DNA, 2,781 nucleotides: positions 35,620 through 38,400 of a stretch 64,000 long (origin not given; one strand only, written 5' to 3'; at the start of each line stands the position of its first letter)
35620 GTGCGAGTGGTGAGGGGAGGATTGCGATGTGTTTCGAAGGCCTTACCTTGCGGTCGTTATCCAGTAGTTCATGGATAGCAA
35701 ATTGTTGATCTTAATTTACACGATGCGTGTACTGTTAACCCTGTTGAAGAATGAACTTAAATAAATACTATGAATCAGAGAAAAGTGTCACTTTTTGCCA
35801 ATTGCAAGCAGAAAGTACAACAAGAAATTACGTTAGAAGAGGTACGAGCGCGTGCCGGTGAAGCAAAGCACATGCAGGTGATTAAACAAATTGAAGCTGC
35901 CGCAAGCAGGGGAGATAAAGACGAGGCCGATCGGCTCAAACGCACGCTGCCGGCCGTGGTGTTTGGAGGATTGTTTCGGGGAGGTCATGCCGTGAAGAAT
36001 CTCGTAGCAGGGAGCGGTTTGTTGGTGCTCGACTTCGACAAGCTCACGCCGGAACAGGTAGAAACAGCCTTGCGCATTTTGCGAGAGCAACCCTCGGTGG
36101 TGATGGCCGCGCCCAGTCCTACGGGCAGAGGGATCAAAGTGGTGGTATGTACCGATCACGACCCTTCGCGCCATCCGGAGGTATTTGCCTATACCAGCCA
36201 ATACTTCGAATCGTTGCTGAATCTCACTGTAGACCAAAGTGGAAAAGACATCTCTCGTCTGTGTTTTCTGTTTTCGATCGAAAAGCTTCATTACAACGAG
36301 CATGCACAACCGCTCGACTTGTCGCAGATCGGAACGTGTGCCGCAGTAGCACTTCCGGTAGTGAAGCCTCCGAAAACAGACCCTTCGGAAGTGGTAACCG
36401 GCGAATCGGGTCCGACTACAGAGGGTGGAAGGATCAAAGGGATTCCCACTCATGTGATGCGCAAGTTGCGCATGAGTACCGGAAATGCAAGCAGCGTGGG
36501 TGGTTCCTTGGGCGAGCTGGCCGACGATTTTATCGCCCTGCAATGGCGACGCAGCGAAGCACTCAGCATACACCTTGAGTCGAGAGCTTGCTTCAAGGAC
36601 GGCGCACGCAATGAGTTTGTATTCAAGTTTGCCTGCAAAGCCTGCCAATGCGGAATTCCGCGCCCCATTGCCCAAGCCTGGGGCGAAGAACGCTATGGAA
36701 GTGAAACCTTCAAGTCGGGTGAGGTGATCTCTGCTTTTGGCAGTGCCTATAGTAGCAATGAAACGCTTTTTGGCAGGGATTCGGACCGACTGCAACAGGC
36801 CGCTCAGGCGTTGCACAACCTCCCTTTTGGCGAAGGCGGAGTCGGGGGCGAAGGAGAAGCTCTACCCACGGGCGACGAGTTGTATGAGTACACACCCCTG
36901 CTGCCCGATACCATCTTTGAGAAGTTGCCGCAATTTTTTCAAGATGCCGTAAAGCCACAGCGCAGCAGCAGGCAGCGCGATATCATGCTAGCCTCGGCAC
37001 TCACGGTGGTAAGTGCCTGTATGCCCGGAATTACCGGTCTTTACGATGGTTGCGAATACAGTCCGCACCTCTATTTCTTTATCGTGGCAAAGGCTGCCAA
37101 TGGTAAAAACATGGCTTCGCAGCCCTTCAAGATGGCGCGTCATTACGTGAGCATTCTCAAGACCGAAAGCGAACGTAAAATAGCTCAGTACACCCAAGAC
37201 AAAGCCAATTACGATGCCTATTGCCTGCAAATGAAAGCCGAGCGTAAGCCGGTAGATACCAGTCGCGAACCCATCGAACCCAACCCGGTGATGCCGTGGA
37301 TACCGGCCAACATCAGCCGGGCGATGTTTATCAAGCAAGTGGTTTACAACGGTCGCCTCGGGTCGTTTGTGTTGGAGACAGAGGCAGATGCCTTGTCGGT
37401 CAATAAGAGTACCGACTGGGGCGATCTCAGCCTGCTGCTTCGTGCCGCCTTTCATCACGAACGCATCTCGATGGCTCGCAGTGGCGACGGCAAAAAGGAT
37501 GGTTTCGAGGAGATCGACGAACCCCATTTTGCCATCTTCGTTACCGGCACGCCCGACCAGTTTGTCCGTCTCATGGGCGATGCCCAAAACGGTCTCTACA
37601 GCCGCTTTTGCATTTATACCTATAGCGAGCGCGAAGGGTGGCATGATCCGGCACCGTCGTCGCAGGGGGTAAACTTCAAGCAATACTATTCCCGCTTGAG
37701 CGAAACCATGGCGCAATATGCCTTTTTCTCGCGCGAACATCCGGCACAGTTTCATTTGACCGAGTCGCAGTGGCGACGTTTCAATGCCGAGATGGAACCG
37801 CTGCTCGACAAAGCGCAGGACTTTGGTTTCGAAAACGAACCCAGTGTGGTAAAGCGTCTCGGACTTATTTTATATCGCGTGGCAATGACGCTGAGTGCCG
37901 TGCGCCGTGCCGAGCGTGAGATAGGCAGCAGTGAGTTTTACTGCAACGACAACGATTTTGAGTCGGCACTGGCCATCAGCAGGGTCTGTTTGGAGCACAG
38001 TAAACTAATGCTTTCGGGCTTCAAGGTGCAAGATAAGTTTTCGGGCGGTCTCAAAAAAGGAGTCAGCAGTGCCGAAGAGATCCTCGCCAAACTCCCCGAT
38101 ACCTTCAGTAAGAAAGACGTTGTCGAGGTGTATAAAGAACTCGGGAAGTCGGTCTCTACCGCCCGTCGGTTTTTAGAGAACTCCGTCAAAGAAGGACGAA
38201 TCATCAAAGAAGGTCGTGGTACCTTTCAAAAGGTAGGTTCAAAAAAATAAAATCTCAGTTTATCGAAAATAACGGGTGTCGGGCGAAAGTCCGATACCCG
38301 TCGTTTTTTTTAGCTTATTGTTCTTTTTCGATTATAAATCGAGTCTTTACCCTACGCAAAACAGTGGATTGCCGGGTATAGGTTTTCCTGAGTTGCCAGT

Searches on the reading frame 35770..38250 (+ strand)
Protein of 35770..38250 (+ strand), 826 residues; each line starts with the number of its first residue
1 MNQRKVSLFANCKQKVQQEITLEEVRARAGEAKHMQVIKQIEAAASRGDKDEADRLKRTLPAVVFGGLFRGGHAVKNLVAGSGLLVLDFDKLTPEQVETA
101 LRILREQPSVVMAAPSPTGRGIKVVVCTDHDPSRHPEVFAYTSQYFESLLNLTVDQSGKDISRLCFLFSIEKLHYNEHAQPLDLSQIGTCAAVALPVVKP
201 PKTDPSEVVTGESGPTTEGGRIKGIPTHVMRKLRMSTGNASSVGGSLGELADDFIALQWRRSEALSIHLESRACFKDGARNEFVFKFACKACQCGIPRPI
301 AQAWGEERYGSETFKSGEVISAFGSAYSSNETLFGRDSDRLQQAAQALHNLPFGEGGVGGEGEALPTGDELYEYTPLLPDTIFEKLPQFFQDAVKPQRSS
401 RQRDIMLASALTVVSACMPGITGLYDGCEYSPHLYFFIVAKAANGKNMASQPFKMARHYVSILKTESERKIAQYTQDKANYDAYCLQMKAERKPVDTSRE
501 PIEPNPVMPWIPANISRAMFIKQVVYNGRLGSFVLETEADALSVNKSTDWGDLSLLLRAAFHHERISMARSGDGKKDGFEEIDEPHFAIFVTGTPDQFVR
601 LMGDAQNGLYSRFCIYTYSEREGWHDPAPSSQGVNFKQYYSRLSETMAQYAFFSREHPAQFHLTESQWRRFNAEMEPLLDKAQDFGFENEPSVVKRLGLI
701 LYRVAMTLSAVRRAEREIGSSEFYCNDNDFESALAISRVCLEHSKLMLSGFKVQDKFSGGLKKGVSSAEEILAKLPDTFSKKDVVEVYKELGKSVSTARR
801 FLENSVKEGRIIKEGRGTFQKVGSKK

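Call 8: search_protein_families(library=pfam, proteins=[window:35770-38250:+], max_evalue=0.01)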
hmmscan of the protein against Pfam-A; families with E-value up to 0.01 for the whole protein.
window:35770-38250:+ (826 aa): 2 families
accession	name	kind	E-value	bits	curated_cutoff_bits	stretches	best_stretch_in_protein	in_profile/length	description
PF13148.11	DUF3987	-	7e-41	141.1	27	1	401-749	2-363/364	Protein of unknown function (DUF3987)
PF08800.15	BT4734-like_N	-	8.8e-24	84.6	22.4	1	56-167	2-126/134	BT4734-like, N-terminal domain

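Call 9: find_homologous_proteins(query=window:35770-38247:+, max_evalue=1e-10)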
Query window:35770-38247:+ (826 aa): 19 proteins with E <= 1e-10 among 8000 candidates.
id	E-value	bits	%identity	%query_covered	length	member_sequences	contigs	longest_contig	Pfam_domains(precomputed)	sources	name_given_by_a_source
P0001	0.0e+0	1814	96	100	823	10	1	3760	PF13148.12,PF08800.16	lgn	-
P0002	0.0e+0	1612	86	100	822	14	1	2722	PF13148.12,PF08800.16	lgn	-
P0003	0.0e+0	1569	84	100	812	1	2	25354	PF13148.12,PF08800.16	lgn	-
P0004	0.0e+0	1566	83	100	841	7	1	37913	PF13148.12,PF08800.16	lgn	-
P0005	0.0e+0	1498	79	100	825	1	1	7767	PF13148.12,PF08800.16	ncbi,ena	-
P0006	0.0e+0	1162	63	100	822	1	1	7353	PF13148.12,PF08800.16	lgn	-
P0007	0.0e+0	1159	65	95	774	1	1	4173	PF13148.12,PF08800.16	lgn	-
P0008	0.0e+0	1137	63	100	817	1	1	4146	PF13148.12,PF08800.16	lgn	-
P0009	0.0e+0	1027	59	100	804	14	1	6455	PF13148.12,PF08800.16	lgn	-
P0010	9.1e-242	823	49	100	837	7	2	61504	PF13148.12,PF08800.16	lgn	-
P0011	7.9e-240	816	57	82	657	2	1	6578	PF13148.12,PF08800.16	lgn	-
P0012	3.2e-237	808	47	100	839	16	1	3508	PF13148.12,PF08800.16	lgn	-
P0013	1.5e-177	610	38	100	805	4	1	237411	PF13148.12,PF08800.16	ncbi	ncbi:MAG: DUF3987 domain-containing protein [Tannerellaceae bacterium]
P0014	1.0e-176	608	37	100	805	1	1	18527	PF13148.12,PF08800.16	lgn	-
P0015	4.0e-94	334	28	97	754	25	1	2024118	PF13148.12,PF08800.16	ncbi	ncbi:MAG: DUF3987 domain-containing protein [Bacteroidia bacterium]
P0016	4.3e-69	252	28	88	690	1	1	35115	PF13148.12,PF08800.16,PF08708.17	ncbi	-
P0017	1.9e-61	226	29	54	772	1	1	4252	PF13148.12,PF08707.17,PF08800.16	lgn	-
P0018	4.6e-29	119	27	54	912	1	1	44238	PF22763.2,PF13148.12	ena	-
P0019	7.5e-14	69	26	35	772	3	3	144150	PF19263.6,PF05272.18,PF08800.16,PF08708.17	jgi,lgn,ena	-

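Call 14: find_related_loci(query=A1, collection=genome_contigs, flank=4000)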
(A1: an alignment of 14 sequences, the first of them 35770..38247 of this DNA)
Query A1 (826 aa) in genome_contigs; peptide patterns used: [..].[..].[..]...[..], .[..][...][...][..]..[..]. (x = any residue, [..] = any of these).
128 stretches matched a pattern; 26 encode a relative of the query (tblastn E <= 1e-3); 26 distinct loci.
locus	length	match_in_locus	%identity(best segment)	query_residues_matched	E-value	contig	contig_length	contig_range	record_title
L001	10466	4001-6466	96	1-822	0e+0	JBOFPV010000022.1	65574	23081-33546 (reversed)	MAG: Tannerellaceae bacterium isolate WFFMC_MAG_227 k139_17563_flag=0_multi=9.0100_len=65574, whole genome shotgun seque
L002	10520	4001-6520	83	1-822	0e+0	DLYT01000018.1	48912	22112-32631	MAG TPA_asm: Porphyromonadaceae bacterium isolate UBA12018 contig_5362, whole genome shotgun sequence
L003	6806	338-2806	79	1-824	0e+0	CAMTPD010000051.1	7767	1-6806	MAG TPA_asm: uncultured Porphyromonadaceae bacterium isolate SRR7610121_bin.6_metaWRAP_v1.3_MAG genome assembly, contig:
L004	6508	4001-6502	47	1-822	0e+0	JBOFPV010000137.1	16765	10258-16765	MAG: Tannerellaceae bacterium isolate WFFMC_MAG_227 k139_432859_flag=1_multi=7.0000_len=16765, whole genome shotgun sequ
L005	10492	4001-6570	39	1-822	5e-136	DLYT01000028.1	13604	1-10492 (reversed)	MAG TPA_asm: Porphyromonadaceae bacterium isolate UBA12018 contig_271, whole genome shotgun sequence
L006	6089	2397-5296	49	45-823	2e-92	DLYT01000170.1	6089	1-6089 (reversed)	MAG TPA_asm: Porphyromonadaceae bacterium isolate UBA12018 contig_6621, whole genome shotgun sequence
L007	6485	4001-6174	29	52-803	3e-51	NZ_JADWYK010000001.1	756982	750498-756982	Hymenobacter guriensis strain BT594 NODE_1_length_756982_cov_34.157700, whole genome shotgun sequence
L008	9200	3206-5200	32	15-748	1e-49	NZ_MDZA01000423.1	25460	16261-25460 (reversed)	Hymenobacter coccineus strain CCM 8649 NODE_67_length_25460_cov_274.405_ID_133, whole genome shotgun sequence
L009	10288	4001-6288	30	45-759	4e-46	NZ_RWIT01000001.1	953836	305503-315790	Hymenobacter rigui strain KCTC 12533 NODE_1_length_953836_cov_37.807997, whole genome shotgun sequence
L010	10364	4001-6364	29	50-822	7e-45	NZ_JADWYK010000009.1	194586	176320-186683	Hymenobacter guriensis strain BT594 NODE_9_length_194586_cov_33.835416, whole genome shotgun sequence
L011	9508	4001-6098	27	54-758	2e-57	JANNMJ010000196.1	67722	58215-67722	MAG: Hymenobacteraceae bacterium isolate SOY_35_metabat.76 SOY_35_k141_4073849, whole genome shotgun sequence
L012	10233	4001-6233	27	16-802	1e-38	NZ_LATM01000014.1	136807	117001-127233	Hymenobacter terrenus strain MIMtkLc17 scaffold14, whole genome shotgun sequence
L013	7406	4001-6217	28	20-802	1e-36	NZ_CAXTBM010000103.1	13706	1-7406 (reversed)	MAG: uncultured Hymenobacter sp. isolate private_T1887_metawrap_bin.5 private_T1887_metawrap_bin.5_103, whole genome sho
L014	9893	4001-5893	31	56-749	7e-41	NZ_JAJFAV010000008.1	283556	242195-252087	Hymenobacter sp. 15J16-1T3B NODE_8_length_283556_cov_25.677863, whole genome shotgun sequence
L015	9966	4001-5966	27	44-736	2e-36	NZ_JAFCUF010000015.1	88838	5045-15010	Hymenobacter sp. B1770 NODE_15_length_88838_cov_147.604297, whole genome shotgun sequence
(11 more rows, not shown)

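Call 20: find_related_loci(query=A1, collection=metagenome_contigs, flank=3000)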
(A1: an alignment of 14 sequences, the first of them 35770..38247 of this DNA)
Query A1 (826 aa) in metagenome_contigs; peptide patterns used: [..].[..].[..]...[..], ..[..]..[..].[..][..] (x = any residue, [..] = any of these).
545 stretches matched a pattern; 314 encode a relative of the query (tblastn E <= 1e-3); the best 80 are kept; 80 distinct loci.
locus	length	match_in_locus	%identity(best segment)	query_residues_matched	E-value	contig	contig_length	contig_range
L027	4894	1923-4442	83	1-822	0e+0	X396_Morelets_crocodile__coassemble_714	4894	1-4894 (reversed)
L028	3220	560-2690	33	46-802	3e-64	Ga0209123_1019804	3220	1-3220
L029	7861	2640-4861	32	45-821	4e-61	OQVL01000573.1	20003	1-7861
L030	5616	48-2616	33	77-822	9e-61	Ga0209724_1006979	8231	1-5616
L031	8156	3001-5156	33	58-822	8e-61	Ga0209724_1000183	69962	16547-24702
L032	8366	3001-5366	31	47-821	6e-60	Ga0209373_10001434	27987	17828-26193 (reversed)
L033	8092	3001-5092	31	63-825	1e-57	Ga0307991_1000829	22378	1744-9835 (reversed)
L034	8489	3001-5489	30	39-802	1e-57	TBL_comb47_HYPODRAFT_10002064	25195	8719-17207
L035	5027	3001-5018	32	49-787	4e-57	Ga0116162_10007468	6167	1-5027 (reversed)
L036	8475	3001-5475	30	47-819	3e-56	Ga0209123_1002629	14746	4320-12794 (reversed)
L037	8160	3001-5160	31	69-821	3e-56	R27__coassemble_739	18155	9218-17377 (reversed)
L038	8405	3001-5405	31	19-802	2e-56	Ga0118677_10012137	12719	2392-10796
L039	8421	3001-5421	31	19-802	3e-56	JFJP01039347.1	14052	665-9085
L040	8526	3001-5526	29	46-822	5e-56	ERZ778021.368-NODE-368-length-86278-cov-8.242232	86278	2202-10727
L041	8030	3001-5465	32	78-802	9e-56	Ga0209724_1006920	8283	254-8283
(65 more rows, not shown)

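Call 23: find_encoding_contigs(protein=P0010, flank=6000, max_places=2)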
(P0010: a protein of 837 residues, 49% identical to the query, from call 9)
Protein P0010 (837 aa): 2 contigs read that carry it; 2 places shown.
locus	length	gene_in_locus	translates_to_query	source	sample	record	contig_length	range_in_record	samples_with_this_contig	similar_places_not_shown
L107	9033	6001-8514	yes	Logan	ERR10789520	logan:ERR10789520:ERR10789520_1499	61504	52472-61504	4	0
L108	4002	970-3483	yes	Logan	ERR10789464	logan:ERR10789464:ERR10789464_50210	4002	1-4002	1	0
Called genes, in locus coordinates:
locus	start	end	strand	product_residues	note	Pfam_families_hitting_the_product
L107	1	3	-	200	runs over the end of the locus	-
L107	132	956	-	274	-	PF04397:LytTR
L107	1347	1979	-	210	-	-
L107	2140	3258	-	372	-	PF07786:HGSNAT_cat (weak), PF04235:DUF418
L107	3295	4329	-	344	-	PF01757:Acyl_transf_3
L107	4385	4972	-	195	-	PF00027:cNMP_binding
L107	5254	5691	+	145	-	-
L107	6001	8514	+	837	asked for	PF08800:BT4734-like_N, PF13148:DUF3987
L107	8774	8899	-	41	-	-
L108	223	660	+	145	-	-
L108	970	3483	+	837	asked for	PF08800:BT4734-like_N, PF13148:DUF3987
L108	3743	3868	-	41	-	-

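Call 24: find_encoding_contigs(protein=P0013, flank=6000, max_places=2)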
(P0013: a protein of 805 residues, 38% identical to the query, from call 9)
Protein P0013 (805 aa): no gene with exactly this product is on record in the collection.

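Call 25: find_encoding_contigs(protein=P0006, flank=6000, max_places=2)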
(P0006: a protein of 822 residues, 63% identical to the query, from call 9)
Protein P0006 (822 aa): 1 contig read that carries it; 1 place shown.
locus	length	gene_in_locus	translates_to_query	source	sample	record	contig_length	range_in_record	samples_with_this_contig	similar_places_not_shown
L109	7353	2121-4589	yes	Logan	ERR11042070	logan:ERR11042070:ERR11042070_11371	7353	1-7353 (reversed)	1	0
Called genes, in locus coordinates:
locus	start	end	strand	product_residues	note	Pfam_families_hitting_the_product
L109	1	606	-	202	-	?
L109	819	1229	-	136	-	PF12844:HTH_19 (weak), PF13443:HTH_26, PF13560:HTH_31, PF01381:HTH_3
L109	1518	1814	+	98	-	-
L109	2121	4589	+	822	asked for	PF08800:BT4734-like_N, PF13148:DUF3987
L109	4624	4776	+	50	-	-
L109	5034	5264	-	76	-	PF14053:DUF4248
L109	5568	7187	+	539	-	PF03063:Prismane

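Call 26: find_encoding_contigs(protein=P0004, flank=6000, max_places=2)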
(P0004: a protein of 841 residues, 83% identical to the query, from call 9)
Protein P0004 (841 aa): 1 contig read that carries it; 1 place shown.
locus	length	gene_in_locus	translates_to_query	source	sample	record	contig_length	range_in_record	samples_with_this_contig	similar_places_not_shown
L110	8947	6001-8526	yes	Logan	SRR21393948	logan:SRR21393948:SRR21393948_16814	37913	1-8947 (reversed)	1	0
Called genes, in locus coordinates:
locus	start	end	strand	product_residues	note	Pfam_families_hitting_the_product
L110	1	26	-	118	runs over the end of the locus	PF19579:FtsL_2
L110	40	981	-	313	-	PF01728:FtsJ (faint), PF01795:Methyltransf_5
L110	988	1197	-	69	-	-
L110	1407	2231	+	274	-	PF19576:Acyltransf_2, PF01553:Acyltransferase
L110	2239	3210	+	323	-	PF13444:Acetyltransf_5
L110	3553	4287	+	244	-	-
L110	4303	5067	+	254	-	PF08447:PAS_3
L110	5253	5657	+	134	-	-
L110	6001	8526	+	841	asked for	PF08800:BT4734-like_N, PF13148:DUF3987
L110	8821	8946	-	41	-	?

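Call 27: find_encoding_contigs(protein=P0009, flank=6000, max_places=2)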
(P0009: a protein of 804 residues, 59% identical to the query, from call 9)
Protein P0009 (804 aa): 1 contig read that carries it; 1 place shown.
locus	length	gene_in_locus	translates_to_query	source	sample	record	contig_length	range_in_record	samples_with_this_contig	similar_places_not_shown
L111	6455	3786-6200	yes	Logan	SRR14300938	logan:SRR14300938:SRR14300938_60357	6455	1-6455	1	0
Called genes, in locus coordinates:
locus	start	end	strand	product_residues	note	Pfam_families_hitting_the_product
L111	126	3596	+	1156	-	PF01844:HNH (weak), PF13395:HNH_4, PF18541:RuvC_III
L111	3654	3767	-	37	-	-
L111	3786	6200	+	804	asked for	PF08800:BT4734-like_N, PF13148:DUF3987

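Call 28: find_encoding_contigs(protein=P0014, flank=6000, max_places=2)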
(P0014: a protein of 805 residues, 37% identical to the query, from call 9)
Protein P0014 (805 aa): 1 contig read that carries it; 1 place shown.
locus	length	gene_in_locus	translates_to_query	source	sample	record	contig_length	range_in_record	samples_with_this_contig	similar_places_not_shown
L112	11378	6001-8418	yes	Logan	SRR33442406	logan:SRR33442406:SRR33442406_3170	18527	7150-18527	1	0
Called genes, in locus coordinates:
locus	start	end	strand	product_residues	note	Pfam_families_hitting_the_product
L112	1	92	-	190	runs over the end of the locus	-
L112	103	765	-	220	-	PF01881:Cas_Cas6_C (weak)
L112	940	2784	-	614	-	-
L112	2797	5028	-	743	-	-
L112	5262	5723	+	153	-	-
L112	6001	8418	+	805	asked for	PF08800:BT4734-like_N, PF13148:DUF3987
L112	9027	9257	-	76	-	PF14053:DUF4248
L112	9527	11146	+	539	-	PF03063:Prismane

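Call 41: search_protein_families(library=ncbifam, proteins=[window:35770-38250:+], max_evalue=0.01)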
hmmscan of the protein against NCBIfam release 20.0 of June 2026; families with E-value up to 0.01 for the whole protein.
window:35770-38250:+ (826 aa): 1 family
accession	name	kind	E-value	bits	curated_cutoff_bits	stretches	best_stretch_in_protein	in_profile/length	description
NF040562.1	PrimPol_Db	equivalog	1.8e-11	43.9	200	1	32-190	31-194/335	CRISPR-associated primase-polymerase type B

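Call 42: search_protein_families(library=phrogs, proteins=[window:35770-38250:+], max_evalue=0.01)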
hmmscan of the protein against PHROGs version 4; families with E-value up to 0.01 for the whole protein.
window:35770-38250:+ (826 aa): 3 families
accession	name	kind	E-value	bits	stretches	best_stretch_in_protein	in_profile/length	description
phrog_18375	-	DNA, RNA and nucleotide metabolism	2.1e-15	57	1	4-178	5-177/644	DNA primase/helicase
phrog_28855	-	unknown function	1.1e-07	31.7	1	25-175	25-169/804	-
phrog_3022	-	DNA, RNA and nucleotide metabolism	2e-06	27.5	1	575-708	518-652/788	DNA primase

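Call 52: predict_structure(alignment_id=A1)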
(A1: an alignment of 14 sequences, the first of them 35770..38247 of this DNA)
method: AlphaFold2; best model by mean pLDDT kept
length: 826 residues; sequences in the alignment: 14
mean_pLDDT: 72.9   pTM: 0.48
mean pLDDT of the five models: 72.9, 72.0, 70.5, 66.2, 59.5
residues with pLDDT >= 90: 152; 70-90: 389; 50-70: 161; < 50: 124
segments of 3 or more residues with pLDDT < 50: 187-223, 238-247, 346-368, 544-550, 571-577, 621-632, 686-688, 750-765, 824-826
pLDDT, mean of each block of 10 residues (from residue 1): 85 85 91 90 88 89 90 80 91 90 94 90 92 83 92 83 88 89 59 27 30 27 64 58 45 74 76 57 85 85 85 78 84 68 48 30 39 72 89 80 85 84 85 85 61 70 74 85 90 83 61 58 64 63 47 64 63 48 72 72 63 76 38 64 85 86 88 69 50 75 94 91 92 89 64 32 50 84 84 79 86 84 58
secondary structure, 60 per line:
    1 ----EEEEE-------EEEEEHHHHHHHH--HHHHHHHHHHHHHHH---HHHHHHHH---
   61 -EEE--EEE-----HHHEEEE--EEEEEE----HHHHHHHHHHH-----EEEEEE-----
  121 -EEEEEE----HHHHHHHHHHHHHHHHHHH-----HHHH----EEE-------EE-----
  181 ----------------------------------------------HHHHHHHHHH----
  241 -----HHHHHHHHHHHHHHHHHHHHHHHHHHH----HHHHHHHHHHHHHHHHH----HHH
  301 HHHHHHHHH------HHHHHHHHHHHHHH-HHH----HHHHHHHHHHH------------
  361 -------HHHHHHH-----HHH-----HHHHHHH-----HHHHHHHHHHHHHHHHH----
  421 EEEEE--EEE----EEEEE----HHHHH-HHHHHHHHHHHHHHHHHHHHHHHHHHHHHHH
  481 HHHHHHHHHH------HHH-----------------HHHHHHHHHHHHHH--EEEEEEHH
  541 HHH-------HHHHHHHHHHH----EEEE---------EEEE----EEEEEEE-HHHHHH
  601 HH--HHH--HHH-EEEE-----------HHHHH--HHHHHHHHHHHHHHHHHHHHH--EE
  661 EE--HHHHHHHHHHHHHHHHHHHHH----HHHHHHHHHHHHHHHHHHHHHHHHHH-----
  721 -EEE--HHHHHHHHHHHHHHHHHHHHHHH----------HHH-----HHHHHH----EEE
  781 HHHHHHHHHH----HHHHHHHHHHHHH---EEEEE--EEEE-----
elements in order (helices of 4 or more, strands of 3 or more residues): E5-9 E17-21 H22-29 H32-46 H50-57 E62-64 E67-69 E78-81 E84-89 H94-104 E110-115 E122-127 H132-150 H156-159 E164-166 H227-236 H246-272 H277-293 H298-309 H316-329 H338-348 H368-374 H388-394 H400-416 E421-425 E428-430 E435-439 H444-448 H450-490 H517-530 E533-538 H539-543 H551-561 E566-569 E579-582 E587-593 H595-602 E614-617 H629-633 H636-656 E659-662 H665-685 H690-715 E722-724 H727-749 H768-773 E778-780 H781-790 H795-807 E811-815 E818-821

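Call 56: fold_search(model_id=the predicted structure, library=pdb)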
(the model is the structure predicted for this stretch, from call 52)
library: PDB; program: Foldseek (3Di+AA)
matches with E <= 10: 783; with E <= 0.001: 88
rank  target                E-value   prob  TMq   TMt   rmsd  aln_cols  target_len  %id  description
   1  9e2x_5                3.6e-07  1.00  0.25  0.31  12.7       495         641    9  Cryo-EM structure of yeast CMG helicase stalled at G4-containing DNA template, state 2 (released 2025-03-19)
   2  8s09_5                7.9e-07  1.00  0.27  0.31  16.7       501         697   10  H. sapiens MCM2-7 double hexamer bound to double stranded DNA (released 2024-10-02)
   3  8s0e_7                1.6e-06  1.00  0.26  0.53  18.0       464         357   11  H. sapiens OCCM bound to double stranded DNA (released 2024-10-02)
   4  8p5e_5                1.8e-06  1.00  0.27  0.32  21.9       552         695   11  S. cerevisiae nexus-sCMGE after DNA replication initiation (released 2024-05-29)
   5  8kg6_5                3.2e-06  1.00  0.26  0.31  16.9       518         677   11  Yeast replisome in state I (released 2023-12-06)
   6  9gjw_4                4.7e-06  1.00  0.25  0.30  21.1       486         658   10  OCCM maturation intermediate stalled with an Arginine Finger mutation in Mcm2 (released 2025-03-05)
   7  8x7t_B                4.9e-06  1.00  0.26  0.31  13.3       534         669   11  MCM in the Apo state. (released 2024-01-17)
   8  9gjw_7                5.9e-06  1.00  0.24  0.30  18.9       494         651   10  OCCM maturation intermediate stalled with an Arginine Finger mutation in Mcm2 (released 2025-03-05)
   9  8xgc_5                6.2e-06  1.00  0.25  0.29  20.6       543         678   10  Structure of yeast replisome associated with FACT and histone hexamer, Composite map (released 2024-02-14)
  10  8eag_F                8.6e-06  1.00  0.27  0.43   5.9       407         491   11  SsoMCM hexamer bound to Mg/ADP-BeFx and 12-mer oligo-dT. Class 2 (released 2022-12-14)
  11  7qhs_7                8.6e-06  1.00  0.25  0.31   8.2       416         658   11  S. cerevisiae CMGE nucleating origin DNA melting (released 2022-06-15)
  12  8x7u_C                9.4e-06  1.00  0.25  0.31  12.5       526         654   11  MCM in complex with dsDNA in presence of ATP. (released 2024-01-17)
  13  8b9d_7                1.1e-05  1.00  0.25  0.34   6.6       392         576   11  Human replisome bound by Pol Alpha (released 2023-08-09)
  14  7pmn_5                1.1e-05  1.00  0.22  0.27  17.9       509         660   11  S. cerevisiae replisome-SCF(Dia2) complex bound to double-stranded DNA (conformation II) (released 2021-11-10)
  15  6wgi_3                1.4e-05  1.00  0.24  0.30  18.8       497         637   10  Atomic model of the mutant OCCM (ORC-Cdc6-Cdt1-Mcm2-7 with Mcm6 WHD truncation) loaded on DNA at 10.5 A resolution (released 2020-07-15)
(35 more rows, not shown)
